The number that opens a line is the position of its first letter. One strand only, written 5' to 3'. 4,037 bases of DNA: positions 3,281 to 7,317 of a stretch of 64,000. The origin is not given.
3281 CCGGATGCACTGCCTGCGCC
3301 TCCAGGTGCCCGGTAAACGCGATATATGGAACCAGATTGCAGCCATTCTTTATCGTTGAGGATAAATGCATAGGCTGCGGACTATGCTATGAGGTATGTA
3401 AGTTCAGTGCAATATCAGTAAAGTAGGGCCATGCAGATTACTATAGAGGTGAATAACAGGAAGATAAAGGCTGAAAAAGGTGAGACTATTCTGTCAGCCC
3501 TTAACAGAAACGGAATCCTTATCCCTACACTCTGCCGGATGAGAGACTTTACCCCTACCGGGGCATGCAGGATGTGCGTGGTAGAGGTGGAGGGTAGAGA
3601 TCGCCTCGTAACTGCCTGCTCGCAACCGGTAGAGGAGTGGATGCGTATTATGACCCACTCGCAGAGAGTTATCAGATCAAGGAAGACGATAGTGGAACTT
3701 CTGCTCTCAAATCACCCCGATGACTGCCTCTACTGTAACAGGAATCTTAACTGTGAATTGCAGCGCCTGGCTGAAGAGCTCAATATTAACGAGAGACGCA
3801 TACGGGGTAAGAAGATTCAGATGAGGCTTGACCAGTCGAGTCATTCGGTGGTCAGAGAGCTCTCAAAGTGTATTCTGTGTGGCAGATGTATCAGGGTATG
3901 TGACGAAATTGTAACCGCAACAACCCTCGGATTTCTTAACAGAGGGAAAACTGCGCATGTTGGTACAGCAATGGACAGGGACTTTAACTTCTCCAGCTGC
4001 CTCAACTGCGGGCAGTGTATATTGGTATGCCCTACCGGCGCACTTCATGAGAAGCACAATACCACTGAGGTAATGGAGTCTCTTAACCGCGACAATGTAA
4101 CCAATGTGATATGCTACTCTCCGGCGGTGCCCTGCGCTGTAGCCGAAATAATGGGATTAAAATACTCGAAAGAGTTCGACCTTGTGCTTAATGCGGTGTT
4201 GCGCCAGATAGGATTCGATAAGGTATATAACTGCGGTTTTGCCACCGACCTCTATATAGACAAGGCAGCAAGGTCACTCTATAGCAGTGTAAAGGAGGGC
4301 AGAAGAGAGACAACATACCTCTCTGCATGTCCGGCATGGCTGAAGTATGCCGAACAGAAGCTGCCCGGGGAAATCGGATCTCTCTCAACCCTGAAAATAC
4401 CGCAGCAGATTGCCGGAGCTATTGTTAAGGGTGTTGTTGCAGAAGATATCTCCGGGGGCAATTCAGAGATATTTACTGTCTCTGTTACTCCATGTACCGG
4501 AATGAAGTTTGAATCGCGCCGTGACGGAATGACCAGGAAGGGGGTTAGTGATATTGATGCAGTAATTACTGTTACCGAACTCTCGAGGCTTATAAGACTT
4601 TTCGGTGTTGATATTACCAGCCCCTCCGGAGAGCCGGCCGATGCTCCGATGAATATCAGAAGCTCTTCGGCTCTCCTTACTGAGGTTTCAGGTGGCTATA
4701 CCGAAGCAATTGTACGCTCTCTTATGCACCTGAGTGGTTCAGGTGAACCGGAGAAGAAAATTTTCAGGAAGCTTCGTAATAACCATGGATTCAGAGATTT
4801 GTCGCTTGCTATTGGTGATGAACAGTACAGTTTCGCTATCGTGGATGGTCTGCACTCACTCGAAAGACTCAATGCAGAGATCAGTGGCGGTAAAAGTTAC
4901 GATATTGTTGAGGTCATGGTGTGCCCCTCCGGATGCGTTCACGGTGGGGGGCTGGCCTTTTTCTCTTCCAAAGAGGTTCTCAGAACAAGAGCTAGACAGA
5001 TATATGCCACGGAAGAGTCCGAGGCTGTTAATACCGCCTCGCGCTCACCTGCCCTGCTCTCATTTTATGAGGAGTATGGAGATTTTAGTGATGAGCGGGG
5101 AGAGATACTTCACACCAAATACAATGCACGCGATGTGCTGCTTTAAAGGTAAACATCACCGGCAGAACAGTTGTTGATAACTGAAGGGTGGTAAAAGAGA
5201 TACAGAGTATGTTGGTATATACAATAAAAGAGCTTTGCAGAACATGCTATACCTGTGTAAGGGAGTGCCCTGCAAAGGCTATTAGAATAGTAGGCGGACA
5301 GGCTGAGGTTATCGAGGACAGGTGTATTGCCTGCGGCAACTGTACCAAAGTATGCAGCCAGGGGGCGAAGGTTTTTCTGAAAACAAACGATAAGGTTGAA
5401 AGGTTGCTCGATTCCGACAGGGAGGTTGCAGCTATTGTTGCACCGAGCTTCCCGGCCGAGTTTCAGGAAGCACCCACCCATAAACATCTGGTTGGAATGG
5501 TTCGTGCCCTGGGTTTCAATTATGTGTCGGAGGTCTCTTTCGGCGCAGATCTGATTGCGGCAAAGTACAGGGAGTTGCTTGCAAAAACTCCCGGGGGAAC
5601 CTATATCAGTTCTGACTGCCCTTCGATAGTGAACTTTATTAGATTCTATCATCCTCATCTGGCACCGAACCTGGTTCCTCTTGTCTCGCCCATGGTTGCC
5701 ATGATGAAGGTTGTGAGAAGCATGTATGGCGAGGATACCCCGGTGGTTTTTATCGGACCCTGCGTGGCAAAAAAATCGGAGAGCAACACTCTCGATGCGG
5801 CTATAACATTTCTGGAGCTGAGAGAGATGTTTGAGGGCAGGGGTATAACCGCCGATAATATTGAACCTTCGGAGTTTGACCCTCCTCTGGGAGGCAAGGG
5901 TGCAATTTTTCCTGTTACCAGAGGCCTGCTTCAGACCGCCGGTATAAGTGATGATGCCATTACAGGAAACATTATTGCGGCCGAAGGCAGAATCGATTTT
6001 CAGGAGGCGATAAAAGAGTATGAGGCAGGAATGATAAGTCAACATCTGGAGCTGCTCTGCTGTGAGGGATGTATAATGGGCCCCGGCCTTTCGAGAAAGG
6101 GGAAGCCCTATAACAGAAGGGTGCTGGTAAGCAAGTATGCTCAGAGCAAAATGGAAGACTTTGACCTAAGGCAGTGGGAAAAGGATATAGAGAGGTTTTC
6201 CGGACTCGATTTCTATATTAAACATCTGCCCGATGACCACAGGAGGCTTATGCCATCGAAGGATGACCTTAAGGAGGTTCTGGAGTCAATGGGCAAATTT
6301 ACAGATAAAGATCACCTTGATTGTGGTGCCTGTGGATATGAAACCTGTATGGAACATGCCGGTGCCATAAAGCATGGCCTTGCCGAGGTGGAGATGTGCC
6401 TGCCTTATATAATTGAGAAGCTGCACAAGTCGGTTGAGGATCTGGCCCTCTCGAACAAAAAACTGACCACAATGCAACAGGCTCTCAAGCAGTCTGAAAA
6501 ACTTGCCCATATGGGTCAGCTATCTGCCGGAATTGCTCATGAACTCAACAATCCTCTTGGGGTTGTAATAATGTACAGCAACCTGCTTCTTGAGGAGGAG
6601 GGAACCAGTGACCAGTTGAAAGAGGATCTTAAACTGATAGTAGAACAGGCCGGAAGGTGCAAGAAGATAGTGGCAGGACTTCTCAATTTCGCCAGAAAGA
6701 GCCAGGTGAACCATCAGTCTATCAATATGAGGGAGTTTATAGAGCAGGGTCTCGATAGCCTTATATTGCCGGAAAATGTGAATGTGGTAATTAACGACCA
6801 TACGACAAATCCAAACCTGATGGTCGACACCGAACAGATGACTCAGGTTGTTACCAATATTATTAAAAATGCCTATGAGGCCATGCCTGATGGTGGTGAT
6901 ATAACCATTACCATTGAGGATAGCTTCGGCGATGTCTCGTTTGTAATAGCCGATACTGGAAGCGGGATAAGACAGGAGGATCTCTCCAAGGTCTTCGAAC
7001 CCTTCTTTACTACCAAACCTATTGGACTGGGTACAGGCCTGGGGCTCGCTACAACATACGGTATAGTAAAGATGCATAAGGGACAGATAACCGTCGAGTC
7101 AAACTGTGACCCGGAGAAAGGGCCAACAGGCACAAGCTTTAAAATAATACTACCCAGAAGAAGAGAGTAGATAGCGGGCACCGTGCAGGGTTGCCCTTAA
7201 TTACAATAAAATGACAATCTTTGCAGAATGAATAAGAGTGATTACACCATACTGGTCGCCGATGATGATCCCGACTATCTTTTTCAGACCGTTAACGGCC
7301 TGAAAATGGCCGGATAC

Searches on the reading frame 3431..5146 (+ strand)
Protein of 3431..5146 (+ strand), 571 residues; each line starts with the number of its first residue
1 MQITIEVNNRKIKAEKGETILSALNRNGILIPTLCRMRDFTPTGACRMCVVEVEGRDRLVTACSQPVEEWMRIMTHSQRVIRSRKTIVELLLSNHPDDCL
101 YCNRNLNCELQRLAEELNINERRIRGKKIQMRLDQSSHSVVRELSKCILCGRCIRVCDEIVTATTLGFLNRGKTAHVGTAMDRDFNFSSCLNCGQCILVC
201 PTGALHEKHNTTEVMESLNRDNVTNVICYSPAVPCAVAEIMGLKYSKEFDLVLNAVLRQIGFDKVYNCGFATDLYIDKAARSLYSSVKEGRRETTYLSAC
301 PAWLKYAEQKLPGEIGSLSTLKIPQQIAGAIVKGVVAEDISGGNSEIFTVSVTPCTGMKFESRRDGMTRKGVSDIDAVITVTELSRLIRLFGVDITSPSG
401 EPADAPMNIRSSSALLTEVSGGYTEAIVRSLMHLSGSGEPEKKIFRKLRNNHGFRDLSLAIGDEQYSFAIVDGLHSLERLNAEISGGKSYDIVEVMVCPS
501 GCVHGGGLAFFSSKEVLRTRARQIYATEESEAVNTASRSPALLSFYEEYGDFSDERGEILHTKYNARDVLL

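Call 3: search_protein_families(library=pfam, proteins=[window:3431-5146:+], max_evalue=0.01)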
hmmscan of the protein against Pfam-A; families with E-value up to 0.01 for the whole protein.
window:3431-5146:+ (571 aa): 20 families
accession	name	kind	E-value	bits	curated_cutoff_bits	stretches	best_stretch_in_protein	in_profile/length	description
PF02906.19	Fe_hyd_lg_C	-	6.5e-53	180.3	22.1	1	226-506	4-245/245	Iron only hydrogenase large subunit, C-terminal domain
PF13510.11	Fer2_4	-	6e-21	74.7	22.8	1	2-77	3-81/82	2Fe-2S iron-sulfur cluster binding domain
PF10588.14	NADH-G_4Fe-4S_3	-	9.4e-17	60.7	27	1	84-123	1-40/40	NADH-ubiquinone oxidoreductase-G iron-sulfur binding region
PF22117.2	Fer4_Nqo3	-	5.3e-10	39.8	27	1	140-205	4-66/67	NADH-quinone oxidoreductase subunit 3, ferredoxin-like domain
PF12838.12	Fer4_7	-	6.1e-09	36.7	27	1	146-204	1-52/52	4Fe-4S dicluster domain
PF00111.32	Fer2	-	2e-08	34.5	21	1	4-55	2-49/77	2Fe-2S iron-sulfur cluster binding domain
PF00037.32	Fer4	-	2.4e-07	30.7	21.1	2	185-205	3-23/24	4Fe-4S binding domain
PF13237.11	Fer4_10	-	5.7e-07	29.8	25.5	2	140-201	2-53/53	4Fe-4S dicluster domain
PF12837.12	Fer4_6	-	3.3e-06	27.2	25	2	188-205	7-24/24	4Fe-4S binding domain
PF02256.22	Fe_hyd_SSU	-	6.3e-06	26.6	24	1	515-567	2-56/56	Iron hydrogenase small subunit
PF13183.11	Fer4_8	-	1.7e-05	25.7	27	1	143-203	1-67/68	4Fe-4S dicluster domain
PF13187.11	Fer4_9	-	2.8e-05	24.5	27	1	146-204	1-51/52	4Fe-4S dicluster domain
PF25160.1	LdpA_Fe-S-bd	-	0.00012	22.2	27.6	0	188-208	26-46/49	LdpA Fe-S cluster-binding domain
PF13484.11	Fer4_16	-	0.00039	21.6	30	1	190-212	2-24/66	4Fe-4S double cluster binding domain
PF17179.9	Fer4_22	-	0.00097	20.4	27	0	189-223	1-35/95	4Fe-4S dicluster domain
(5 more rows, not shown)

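Call 9: search_protein_families(library=ncbifam, proteins=[window:3431-5146:+], max_evalue=0.001)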
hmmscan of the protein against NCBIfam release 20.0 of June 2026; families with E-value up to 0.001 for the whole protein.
window:3431-5146:+ (571 aa): 33 families (the best 25 are shown)
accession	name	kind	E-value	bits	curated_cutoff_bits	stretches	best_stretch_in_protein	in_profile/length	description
NF040763.1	FeFe_hydrog_A6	exception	1.8e-158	528.5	765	1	3-567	1-571/571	NADH-dependent [FeFe] hydrogenase, group A6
NF040762.1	Hydr_FeFe_Clost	exception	3.3e-112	376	900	1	4-565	2-572/572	ferredoxin hydrogenase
TIGR02512.1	FeFe_hydrog_A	subfamily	6.9e-92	308.2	405.95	1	139-507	1-371/375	[FeFe] hydrogenase, group A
NF005745.0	PRK07569.1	equivalog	1.8e-58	197.7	333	1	3-217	4-219/238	bidirectional hydrogenase complex protein HoxU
TIGR01973.1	NuoG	equivalog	1.3e-45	156.3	470.05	1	5-213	1-206/606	NADH-quinone oxidoreductase subunit NuoG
NF006305.0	PRK08493.1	equivalog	1.4e-39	135.8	591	1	3-209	2-225/819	NADH-quinone oxidoreductase subunit G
TIGR04105.1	FeFe_hydrog_B1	subfamily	6.8e-33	114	450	1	143-433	140-408/462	monomeric [FeFe] hydrogenase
NF005895.0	PRK07860.1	equivalog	1.2e-31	109.5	802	1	3-206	18-221/811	NADH-quinone oxidoreductase subunit G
NF009454.0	PRK12814.1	equivalog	1.7e-24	86.2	916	1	2-100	3-101/657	putative NADPH-dependent glutamate synthase small subunit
NF009053.0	PRK12387.1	subfamily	1.2e-06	28.4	204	0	184-302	34-157/180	formate hydrogenlyase complex iron-sulfur subunit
NF004546.0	PRK05888.3-3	equivalog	1.6e-06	27.6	260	1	140-209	59-128/196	NADH-quinone oxidoreductase subunit NuoI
NF003454.1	PRK05035.1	equivalog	6.4e-06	24.9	345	1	142-202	364-420/556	electron transport complex subunit RsxC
TIGR01971.1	NuoI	subfamily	1.9e-05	24.3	113.05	1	144-211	41-104/121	NADH-quinone oxidoreductase, chain I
TIGR00403.1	ndhI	equivalog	2.1e-05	24.2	302.35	1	142-208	59-122/183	NAD(P)H-quinone oxidoreductase subunit I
NF045766.1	PhenlGlyoxDHPadI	equivalog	2.3e-05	23.3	700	1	143-240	10-103/443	NADH-dependent phenylglyoxylate dehydrogenase subunit beta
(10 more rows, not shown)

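Call 38: search_solved_structures(query=window:3431-5143:+, max_evalue=1e-10, show_alignments=2)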
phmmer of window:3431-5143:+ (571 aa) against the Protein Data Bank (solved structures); distinct sequences matched with E-value up to 1e-10: 93 (the best 60 are shown).
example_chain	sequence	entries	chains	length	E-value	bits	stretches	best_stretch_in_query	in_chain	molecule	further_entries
8a6t_A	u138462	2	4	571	5.4e-114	385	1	4-567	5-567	Electron bifurcating hydrogenase subunit HydA1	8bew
7q4v_A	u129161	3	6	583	4.8e-101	342.2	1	2-569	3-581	Iron hydrogenase HydA1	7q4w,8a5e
7p5h_A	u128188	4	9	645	9.4e-97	328.1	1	7-567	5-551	Fe-hydrogenase, subunit alpha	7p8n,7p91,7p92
9rj9_A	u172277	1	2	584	1e-89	304.8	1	4-565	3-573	Iron hydrogenase 1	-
6gly_A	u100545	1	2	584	1.2e-89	304.6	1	4-565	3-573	Iron hydrogenase 1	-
5la3_A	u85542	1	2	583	1.3e-89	304.5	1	4-565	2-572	Iron hydrogenase 1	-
6gm3_A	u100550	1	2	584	2.7e-89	303.5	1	4-565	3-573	Iron hydrogenase 1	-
6gm1_A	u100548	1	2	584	3.6e-89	303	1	4-565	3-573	Iron hydrogenase 1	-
7qhf_A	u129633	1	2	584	3.9e-89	303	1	4-565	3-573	Iron hydrogenase 1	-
6gm8_A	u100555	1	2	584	4.8e-89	302.7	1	4-565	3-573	Iron hydrogenase 1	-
6gm0_A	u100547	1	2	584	4.8e-89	302.6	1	4-565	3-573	Iron hydrogenase 1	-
6gm2_A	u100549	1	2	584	4.9e-89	302.6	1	4-565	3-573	Iron hydrogenase 1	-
4xdd_A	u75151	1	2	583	5.1e-89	302.6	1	4-565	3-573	Iron hydrogenase 1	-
4xdc_A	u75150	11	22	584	5.2e-89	302.5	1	4-565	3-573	Iron hydrogenase 1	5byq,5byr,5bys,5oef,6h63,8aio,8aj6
1c4a_A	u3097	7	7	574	6.6e-89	302.2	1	4-565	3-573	PROTEIN (FE-ONLY HYDROGENASE) | PROTEIN (PERIPLASMIC HYDROGENASE 1) | Iron hydrogenase 1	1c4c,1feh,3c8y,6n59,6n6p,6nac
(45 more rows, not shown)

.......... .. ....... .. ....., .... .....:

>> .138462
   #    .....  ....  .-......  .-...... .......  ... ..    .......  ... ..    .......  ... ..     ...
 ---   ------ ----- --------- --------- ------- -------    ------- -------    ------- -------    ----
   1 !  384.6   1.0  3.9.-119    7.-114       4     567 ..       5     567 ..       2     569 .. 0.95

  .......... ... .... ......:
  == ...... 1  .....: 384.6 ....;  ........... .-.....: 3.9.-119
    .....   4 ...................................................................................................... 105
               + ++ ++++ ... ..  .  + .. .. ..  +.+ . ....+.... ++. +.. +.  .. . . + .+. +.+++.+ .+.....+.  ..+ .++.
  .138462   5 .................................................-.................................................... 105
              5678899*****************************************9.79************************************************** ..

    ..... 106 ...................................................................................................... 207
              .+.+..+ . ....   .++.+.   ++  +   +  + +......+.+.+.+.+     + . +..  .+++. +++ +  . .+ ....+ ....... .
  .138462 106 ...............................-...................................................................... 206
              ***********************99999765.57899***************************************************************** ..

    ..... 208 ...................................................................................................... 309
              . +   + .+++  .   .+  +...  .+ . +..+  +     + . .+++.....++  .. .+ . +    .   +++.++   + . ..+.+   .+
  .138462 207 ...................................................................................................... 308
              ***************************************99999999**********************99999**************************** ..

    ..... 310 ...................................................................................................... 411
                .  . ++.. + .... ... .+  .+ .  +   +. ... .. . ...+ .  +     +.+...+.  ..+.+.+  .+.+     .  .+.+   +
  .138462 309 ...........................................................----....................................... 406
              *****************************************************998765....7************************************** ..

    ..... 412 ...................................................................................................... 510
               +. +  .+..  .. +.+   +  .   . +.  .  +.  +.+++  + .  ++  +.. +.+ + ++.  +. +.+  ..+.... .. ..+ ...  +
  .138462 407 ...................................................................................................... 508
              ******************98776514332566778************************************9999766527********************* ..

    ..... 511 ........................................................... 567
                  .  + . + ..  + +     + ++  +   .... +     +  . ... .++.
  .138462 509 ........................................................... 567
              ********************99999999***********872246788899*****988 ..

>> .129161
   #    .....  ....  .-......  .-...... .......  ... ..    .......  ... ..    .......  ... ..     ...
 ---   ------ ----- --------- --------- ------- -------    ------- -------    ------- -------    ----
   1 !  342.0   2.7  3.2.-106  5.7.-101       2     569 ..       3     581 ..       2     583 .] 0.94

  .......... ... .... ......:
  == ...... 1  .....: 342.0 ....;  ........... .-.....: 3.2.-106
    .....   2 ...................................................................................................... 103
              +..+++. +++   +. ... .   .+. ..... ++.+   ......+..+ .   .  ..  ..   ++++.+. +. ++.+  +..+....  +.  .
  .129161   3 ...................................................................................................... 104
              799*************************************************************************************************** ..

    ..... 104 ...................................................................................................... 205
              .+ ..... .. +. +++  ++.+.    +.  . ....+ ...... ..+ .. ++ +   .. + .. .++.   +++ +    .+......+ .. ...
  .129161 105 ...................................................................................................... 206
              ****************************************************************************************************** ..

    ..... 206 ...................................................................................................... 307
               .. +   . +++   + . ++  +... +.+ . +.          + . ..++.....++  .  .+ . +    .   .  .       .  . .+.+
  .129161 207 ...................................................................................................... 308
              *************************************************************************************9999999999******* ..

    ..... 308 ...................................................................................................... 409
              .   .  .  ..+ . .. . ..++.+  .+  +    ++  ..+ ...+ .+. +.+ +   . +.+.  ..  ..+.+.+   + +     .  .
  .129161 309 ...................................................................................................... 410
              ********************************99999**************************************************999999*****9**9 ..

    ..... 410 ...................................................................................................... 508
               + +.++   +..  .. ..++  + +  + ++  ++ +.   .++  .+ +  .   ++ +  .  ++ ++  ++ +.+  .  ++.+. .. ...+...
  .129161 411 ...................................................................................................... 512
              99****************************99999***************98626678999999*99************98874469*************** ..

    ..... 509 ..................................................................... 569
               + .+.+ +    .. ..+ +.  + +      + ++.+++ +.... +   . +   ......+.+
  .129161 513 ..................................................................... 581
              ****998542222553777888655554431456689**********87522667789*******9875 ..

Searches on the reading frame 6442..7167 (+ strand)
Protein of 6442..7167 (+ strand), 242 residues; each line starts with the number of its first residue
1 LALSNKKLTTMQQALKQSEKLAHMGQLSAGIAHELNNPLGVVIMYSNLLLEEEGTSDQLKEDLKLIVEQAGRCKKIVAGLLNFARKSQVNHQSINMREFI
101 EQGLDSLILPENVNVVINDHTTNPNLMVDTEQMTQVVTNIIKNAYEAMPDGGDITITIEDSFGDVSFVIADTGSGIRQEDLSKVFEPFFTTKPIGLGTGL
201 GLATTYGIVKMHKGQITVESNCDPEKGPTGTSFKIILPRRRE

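Call 53: search_protein_families(library=ncbifam, proteins=[window:6442-7167:+], max_evalue=0.001)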
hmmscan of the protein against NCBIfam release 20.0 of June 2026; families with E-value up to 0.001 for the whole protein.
window:6442-7167:+ (242 aa): 83 families (the best 25 are shown)
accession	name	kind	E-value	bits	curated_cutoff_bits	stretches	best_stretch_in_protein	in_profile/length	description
NF008468.0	PRK11360.1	equivalog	1.7e-55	188.6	646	1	10-241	382-610/616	two-component system sensor histidine kinase AtoS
NF010411.0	PRK13837.1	equivalog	3.6e-47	160.9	647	1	9-240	435-676/828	two-component system VirA-like sensor kinase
NF046020.1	HisKinCckABruc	equivalog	3.6e-47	160.8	1000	1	10-240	466-708/868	cell cycle histidine kinase CckA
NF007688.0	PRK10364.1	equivalog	2.4e-45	155.2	479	1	10-239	226-451/460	two-component system sensor histidine kinase ZraS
NF046026.1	HisKinCckACaul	equivalog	3.9e-41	140.9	1000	1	10-240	288-533/678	cell cycle histidine kinase CckA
NF038348.1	T2SS_HK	subfamily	5.6e-38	130.7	450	2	67-240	405-574/574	histidine kinase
NF052574.1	HisKinEspCMyxo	equivalog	1.7e-35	122.4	1200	1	10-239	403-637/785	serine histidine kinase EspC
NF047497.1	HK_LIC_12097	equivalog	1e-33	116.6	500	1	19-222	145-355/367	LIC_12097 family sensor histidine kinase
NF010076.0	PRK13557.1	subfamily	1e-33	116.6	631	1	12-238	151-393/540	histidine kinase famiy protein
NF053867.1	SprKinKinDBac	equivalog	8.4e-33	113.6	775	1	7-239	269-497/500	sporulation kinase KinD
NF033092.0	HK_WalK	equivalog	3.1e-31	108.6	725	1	26-238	374-593/594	cell wall metabolism sensor histidine kinase WalK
NF052573.1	HisKinEspAMyxo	equivalog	5.8e-31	107.3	1400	1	10-229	370-604/755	serine histidine kinase EspA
NF040750.1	tetrathio_HK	equivalog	1.3e-30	106.4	750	1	4-226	318-546/555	tetrathionate respiration histidine kinase TtrS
NF046044.1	PnpS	equivalog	5e-30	104.8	400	1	29-238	175-390/390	two-component system histidine kinase PnpS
TIGR02966.1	phoR_proteo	equivalog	7.8e-30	104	334.2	1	10-235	99-331/333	phosphate regulon sensor histidine kinase PhoR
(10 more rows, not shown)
